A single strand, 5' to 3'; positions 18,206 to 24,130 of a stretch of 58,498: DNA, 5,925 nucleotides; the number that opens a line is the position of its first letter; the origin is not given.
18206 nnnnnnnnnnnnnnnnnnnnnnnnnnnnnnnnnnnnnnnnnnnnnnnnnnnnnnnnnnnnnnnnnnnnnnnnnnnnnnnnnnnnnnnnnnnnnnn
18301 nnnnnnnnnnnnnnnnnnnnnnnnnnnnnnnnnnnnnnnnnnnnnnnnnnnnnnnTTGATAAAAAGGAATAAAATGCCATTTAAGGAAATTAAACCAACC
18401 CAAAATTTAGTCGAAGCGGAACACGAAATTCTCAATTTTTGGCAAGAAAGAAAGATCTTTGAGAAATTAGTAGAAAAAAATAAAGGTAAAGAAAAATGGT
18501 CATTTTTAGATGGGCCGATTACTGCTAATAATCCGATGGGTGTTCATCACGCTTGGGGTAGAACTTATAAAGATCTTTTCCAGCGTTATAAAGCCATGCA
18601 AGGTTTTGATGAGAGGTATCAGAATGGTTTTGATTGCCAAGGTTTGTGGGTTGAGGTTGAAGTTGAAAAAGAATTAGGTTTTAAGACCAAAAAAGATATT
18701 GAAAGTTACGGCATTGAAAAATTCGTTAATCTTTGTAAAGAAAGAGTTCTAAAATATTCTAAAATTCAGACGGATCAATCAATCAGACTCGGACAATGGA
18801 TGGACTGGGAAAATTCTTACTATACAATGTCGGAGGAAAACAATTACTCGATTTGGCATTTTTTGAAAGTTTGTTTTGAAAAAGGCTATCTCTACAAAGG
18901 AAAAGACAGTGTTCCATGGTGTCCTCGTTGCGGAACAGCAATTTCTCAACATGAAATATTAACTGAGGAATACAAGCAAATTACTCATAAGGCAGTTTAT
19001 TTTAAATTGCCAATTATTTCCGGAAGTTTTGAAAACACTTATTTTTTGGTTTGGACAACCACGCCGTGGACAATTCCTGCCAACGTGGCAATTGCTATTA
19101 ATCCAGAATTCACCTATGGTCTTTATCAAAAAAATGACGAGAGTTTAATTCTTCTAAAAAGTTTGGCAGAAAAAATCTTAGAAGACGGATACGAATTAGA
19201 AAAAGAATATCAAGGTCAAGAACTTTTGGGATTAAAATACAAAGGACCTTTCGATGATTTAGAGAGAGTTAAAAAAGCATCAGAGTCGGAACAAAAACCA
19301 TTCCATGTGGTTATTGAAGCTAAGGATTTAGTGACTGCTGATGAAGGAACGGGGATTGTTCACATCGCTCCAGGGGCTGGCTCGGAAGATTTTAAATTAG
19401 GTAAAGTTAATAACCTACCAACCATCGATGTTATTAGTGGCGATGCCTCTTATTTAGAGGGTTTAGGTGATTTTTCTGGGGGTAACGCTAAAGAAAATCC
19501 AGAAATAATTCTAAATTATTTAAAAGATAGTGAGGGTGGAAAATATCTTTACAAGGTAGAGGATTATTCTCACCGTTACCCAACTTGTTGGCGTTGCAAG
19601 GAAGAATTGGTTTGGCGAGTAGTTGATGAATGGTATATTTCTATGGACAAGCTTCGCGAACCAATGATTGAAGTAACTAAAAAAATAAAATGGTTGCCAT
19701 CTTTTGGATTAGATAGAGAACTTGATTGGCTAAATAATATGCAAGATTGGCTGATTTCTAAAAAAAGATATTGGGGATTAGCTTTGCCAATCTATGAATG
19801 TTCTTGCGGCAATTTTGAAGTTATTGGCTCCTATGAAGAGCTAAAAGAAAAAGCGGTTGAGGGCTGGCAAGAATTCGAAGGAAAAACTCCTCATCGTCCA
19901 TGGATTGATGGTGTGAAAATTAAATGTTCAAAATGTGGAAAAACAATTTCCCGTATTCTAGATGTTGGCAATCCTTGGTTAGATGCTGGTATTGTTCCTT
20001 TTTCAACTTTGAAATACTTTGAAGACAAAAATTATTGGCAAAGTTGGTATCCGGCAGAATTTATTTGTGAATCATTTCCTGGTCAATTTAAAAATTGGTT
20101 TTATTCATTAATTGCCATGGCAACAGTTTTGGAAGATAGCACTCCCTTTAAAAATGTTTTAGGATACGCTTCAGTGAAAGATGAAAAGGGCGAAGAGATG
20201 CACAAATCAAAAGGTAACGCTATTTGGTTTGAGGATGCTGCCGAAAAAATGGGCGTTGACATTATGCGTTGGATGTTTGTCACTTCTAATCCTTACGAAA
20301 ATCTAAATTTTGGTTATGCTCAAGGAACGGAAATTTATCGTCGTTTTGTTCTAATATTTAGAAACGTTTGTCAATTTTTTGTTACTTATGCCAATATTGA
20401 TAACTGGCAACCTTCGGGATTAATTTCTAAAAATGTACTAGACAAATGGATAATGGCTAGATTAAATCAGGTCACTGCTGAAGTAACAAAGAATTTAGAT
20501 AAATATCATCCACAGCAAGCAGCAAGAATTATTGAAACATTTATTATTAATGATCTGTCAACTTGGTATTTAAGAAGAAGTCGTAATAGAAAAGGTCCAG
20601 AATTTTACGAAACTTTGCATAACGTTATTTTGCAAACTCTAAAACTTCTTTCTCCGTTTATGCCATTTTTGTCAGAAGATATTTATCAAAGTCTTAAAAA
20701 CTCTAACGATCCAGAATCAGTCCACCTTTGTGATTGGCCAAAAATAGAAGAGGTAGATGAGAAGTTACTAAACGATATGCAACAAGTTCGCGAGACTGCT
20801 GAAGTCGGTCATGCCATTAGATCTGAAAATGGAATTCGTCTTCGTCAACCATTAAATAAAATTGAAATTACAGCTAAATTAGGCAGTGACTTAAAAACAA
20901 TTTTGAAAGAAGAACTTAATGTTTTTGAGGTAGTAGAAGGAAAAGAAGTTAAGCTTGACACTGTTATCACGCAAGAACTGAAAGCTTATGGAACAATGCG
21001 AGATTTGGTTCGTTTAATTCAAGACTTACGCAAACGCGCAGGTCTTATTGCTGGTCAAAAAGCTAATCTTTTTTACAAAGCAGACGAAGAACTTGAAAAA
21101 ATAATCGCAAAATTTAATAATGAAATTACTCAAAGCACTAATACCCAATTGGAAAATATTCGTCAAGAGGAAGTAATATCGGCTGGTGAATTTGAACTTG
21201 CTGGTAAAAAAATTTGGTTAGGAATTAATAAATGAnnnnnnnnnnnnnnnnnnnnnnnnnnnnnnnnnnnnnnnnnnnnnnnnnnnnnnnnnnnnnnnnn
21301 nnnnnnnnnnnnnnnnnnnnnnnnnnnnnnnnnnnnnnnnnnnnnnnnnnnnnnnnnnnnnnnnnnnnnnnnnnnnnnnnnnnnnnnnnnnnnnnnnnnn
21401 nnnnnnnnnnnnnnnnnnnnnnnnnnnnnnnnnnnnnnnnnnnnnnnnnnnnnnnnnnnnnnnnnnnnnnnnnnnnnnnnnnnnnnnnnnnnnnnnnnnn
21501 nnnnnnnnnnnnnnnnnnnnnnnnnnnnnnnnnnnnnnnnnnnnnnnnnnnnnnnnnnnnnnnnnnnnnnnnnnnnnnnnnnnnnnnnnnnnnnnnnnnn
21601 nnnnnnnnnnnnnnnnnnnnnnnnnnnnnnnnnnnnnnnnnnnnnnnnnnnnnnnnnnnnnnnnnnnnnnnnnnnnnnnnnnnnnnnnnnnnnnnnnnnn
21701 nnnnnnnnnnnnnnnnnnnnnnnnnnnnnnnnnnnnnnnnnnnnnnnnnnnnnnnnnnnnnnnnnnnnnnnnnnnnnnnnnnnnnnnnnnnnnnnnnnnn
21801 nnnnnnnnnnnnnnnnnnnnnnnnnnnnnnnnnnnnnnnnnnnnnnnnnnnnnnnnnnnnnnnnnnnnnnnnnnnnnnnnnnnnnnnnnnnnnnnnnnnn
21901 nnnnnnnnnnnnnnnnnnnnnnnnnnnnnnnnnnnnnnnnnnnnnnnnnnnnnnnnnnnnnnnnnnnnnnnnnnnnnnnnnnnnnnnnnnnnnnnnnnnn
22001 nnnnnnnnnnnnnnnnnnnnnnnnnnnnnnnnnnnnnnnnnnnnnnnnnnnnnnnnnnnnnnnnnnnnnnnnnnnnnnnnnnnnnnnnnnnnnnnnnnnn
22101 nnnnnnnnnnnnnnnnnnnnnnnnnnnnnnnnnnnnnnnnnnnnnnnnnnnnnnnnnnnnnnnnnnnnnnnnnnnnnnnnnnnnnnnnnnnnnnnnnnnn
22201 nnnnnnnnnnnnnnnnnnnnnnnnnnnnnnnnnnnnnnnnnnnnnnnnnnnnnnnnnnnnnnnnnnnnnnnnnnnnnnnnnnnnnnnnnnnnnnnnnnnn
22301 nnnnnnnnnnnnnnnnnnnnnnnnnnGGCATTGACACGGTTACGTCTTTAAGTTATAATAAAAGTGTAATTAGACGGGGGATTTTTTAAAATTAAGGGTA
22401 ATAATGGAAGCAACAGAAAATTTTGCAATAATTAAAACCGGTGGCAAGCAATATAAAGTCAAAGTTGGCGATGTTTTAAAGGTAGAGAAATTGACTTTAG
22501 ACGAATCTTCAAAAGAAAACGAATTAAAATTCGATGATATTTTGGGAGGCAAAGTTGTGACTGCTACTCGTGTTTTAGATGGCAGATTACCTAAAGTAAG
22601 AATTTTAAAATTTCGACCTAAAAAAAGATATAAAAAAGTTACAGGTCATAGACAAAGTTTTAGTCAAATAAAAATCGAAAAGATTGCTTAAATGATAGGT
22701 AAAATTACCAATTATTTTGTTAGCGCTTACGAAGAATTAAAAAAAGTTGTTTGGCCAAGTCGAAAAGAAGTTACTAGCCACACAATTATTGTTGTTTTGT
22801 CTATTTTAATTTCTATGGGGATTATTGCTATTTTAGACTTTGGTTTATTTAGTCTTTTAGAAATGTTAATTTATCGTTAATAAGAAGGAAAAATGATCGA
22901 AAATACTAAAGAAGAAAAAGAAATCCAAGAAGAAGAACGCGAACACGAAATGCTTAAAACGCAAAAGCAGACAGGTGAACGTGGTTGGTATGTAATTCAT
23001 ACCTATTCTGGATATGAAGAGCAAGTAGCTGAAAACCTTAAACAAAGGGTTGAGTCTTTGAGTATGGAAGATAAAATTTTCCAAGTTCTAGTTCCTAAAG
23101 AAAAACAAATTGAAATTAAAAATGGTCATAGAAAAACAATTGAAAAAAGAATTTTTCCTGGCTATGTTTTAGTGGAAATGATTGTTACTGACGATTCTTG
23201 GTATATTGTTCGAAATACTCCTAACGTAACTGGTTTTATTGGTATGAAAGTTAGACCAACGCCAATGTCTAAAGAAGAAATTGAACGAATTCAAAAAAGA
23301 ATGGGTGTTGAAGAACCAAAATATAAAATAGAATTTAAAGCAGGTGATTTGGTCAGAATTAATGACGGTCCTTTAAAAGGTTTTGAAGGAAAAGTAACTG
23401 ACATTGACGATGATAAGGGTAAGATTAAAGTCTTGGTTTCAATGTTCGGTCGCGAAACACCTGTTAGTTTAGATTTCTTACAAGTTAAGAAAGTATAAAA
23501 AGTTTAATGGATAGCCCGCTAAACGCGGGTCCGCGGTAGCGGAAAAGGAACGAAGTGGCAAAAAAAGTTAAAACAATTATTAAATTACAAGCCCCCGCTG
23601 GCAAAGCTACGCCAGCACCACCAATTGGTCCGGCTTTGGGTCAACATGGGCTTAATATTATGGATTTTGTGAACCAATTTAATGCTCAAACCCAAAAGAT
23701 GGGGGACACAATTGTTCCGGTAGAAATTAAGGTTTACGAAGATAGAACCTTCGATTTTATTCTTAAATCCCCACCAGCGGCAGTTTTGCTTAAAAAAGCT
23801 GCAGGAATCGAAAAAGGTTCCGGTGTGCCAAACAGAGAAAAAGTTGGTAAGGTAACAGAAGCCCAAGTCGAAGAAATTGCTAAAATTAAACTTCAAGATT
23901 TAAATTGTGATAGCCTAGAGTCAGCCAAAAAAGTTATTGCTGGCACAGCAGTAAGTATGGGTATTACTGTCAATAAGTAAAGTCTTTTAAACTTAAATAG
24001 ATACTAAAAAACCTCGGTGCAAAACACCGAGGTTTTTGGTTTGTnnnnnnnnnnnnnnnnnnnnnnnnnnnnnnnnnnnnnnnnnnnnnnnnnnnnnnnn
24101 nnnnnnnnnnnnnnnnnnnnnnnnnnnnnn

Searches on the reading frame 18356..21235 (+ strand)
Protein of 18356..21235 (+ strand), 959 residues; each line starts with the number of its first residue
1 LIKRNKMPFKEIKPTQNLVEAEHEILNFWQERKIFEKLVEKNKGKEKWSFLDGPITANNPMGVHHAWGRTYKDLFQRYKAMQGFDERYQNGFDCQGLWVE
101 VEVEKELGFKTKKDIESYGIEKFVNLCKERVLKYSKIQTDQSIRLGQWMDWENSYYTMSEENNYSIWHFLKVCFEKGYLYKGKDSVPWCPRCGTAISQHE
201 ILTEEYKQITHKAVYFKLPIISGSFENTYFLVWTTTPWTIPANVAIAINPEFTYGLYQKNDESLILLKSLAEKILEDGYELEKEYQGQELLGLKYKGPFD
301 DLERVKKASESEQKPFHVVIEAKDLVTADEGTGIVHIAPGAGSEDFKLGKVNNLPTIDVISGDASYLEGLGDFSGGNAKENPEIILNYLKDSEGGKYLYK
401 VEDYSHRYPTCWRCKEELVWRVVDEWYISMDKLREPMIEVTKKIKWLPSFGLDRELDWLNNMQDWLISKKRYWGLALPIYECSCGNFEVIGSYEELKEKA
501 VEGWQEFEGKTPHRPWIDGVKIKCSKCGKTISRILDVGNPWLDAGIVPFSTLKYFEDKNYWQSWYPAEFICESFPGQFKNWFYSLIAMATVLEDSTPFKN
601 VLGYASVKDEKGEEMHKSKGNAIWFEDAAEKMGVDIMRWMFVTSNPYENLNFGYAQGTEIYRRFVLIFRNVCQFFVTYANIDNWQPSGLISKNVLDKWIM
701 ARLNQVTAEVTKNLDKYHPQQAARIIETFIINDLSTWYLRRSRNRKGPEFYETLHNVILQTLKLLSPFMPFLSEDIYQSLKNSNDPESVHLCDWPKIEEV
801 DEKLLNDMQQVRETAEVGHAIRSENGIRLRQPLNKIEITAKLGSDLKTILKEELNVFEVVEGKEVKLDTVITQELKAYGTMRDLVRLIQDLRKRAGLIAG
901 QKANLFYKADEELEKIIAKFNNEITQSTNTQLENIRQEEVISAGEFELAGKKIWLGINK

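Call 56: find_related_loci(query=window:18356-21235:+, collection=genome_contigs, flank=200)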
Query window:18356-21235:+ (959 aa) in genome_contigs; peptide patterns used: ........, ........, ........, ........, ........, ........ (x = any residue, [..] = any of these).
424 stretches matched a pattern; 347 encode a relative of the query (tblastn E <= 1e-3); the best 80 are kept; 80 distinct loci.
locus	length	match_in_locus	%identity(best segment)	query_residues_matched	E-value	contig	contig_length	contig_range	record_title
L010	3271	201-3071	76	2-959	0e+0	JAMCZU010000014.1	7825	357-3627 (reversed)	MAG: Patescibacteria group bacterium isolate FK_Sedi_B_Bin.291 NODE_40458_length_7825_cov_42.8466, whole genome shotgun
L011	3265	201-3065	68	5-959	0e+0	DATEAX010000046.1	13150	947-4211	MAG TPA_asm: Patescibacteria group bacterium isolate SMAG_U8229 k141_2949115, whole genome shotgun sequence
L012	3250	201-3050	65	9-959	0e+0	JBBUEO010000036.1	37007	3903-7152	MAG: Patescibacteria group bacterium isolate H43-bin058_1 H43_bin058_1_000000000036, whole genome shotgun sequence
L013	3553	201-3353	66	5-959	0e+0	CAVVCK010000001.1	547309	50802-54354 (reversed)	MAG: uncultured bacterium isolate MFD02416.bin.1.123 genome assembly, contig: contig_35454, whole genome shotgun sequenc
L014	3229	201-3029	61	2-931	0e+0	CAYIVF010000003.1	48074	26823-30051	MAG TPA_asm: uncultured Candidatus Saccharibacteria bacterium isolate ERP119705_co5_43 genome assembly, contig: NODE_681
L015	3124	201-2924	62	17-900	0e+0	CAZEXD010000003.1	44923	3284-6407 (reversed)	MAG TPA_asm: uncultured Candidatus Saccharibacteria bacterium isolate binchicken_co274_252 genome assembly, contig: NODE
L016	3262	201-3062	60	17-948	0e+0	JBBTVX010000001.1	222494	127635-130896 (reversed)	MAG: Patescibacteria group bacterium isolate H43-bin088_1 H43_bin088_1_000000000001, whole genome shotgun sequence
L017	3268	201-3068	83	3-959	0e+0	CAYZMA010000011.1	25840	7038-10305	MAG TPA_asm: uncultured Candidatus Saccharibacteria bacterium isolate SRP050083_co1_301 genome assembly, contig: NODE_69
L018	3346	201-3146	58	22-941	0e+0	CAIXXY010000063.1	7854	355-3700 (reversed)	Candidatus Staskawiczbacteria bacterium isolate AlinenSediments_bin-5022 genome assembly, contig: bin-5022:63/66, whole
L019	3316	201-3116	63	5-895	0e+0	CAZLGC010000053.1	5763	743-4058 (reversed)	MAG TPA_asm: uncultured Candidatus Saccharibacteria bacterium isolate binchicken_co334_89 genome assembly, contig: NODE_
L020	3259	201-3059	60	17-919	0e+0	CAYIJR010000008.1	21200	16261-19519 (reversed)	MAG TPA_asm: uncultured Candidatus Saccharibacteria bacterium isolate ERP119705_co24_179 genome assembly, contig: NODE_2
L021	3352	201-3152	57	20-959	0e+0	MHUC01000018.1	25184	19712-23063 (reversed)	MAG: Candidatus Wildermuthbacteria bacterium RIFCSPHIGHO2_12_FULL_40_12 rifcsphigho2_12_scaffold_2555, whole genome shot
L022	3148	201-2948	60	17-916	0e+0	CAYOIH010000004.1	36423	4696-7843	MAG TPA_asm: uncultured Candidatus Saccharibacteria bacterium isolate SRP178699_co1_594 genome assembly, contig: NODE_11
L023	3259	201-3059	57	22-959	0e+0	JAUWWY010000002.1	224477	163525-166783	MAG: bacterium isolate CSMAG_2670 CSMAG_2670_k127_2154192_length_224477_cov_38.7408, whole genome shotgun sequence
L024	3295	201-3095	56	22-919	0e+0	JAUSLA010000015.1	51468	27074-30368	MAG: bacterium isolate E14_metabat.bin.93 E14_k141_1198580, whole genome shotgun sequence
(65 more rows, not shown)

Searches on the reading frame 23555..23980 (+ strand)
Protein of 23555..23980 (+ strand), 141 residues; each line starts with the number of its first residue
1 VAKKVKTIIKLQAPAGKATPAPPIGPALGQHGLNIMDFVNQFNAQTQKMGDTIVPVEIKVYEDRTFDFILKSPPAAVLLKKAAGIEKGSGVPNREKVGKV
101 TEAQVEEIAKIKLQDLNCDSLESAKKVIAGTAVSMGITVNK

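Call 70: find_encoding_contigs(protein=window:23555-23980:+, flank=8000, max_places=6)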
Protein window:23555-23980:+ (141 aa): 2 contigs read that carry it; 1 place shown.
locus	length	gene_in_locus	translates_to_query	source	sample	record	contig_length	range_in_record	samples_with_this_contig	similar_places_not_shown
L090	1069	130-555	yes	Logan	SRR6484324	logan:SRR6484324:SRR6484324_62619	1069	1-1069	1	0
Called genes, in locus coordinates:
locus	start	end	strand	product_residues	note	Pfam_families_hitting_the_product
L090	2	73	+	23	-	?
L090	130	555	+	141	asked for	PF03946:Ribosomal_L11_N, PF00298:Ribosomal_L11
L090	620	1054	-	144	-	-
